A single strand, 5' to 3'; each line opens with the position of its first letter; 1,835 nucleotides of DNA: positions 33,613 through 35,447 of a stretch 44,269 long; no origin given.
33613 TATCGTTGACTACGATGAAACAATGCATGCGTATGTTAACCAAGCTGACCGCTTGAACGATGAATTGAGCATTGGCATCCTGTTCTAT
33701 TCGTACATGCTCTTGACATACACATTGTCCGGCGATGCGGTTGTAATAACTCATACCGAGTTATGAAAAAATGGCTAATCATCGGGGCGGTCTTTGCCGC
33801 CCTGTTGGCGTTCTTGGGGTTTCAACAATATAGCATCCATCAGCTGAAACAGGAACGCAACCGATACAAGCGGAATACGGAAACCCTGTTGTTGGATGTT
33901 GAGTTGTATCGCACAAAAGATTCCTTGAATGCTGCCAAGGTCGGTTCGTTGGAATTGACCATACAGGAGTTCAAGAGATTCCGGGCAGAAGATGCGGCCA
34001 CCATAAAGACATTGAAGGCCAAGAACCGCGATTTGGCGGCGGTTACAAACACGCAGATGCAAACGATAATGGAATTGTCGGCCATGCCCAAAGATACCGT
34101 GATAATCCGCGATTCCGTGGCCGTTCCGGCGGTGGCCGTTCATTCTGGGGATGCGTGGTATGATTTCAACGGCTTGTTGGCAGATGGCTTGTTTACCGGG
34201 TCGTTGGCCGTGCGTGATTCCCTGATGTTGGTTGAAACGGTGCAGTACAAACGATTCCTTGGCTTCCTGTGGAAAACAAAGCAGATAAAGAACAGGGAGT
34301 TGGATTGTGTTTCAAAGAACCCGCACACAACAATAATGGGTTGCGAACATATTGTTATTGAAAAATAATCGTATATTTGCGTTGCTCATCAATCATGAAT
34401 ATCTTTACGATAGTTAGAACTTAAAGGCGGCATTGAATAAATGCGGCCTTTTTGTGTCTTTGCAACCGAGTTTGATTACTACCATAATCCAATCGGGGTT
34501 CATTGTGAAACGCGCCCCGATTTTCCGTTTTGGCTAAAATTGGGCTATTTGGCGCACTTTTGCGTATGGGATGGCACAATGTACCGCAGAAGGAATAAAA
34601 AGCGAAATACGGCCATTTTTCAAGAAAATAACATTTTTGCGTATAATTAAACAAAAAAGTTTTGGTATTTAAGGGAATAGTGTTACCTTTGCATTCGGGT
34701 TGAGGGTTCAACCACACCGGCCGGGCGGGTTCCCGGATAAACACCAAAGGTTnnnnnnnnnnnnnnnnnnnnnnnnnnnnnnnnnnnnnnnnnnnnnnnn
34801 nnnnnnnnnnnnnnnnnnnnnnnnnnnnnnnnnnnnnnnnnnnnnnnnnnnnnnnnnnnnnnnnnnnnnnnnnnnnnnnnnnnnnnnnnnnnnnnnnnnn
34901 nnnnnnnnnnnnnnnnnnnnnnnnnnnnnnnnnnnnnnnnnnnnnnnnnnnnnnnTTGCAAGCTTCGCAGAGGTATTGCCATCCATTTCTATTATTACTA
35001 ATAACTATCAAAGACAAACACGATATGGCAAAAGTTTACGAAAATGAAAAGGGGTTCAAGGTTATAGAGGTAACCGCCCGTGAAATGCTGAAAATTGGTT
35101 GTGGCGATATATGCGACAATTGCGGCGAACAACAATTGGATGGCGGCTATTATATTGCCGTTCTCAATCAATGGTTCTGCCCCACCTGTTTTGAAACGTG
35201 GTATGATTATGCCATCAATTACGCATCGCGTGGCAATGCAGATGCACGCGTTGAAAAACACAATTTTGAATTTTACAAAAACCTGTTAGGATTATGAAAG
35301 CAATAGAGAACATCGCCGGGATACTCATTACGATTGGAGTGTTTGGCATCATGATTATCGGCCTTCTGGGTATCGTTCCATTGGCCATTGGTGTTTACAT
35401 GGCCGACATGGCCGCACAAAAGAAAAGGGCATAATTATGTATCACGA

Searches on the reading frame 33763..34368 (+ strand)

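Call 51: search_protein_families(library=phrogs, proteins=[window:33763-34368:+], max_evalue=0.001)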
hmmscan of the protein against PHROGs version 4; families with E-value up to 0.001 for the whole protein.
window:33763-34368:+ (201 aa): 1 family
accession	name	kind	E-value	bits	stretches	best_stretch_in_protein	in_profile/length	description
phrog_14010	-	unknown function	3.1e-36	125.9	1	2-201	2-197/197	-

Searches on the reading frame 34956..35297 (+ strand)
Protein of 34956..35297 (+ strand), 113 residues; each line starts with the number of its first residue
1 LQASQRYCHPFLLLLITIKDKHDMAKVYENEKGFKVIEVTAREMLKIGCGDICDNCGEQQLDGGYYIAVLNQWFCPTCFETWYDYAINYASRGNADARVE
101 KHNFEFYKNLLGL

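Call 51: search_protein_families(library=phrogs, proteins=[window:34956-35297:+], max_evalue=0.001)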
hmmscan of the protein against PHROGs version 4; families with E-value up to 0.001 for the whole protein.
window:34956-35297:+ (113 aa): 1 family
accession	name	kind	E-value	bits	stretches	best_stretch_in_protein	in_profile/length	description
phrog_22392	-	unknown function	1.4e-25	90.3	1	24-112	1-84/85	-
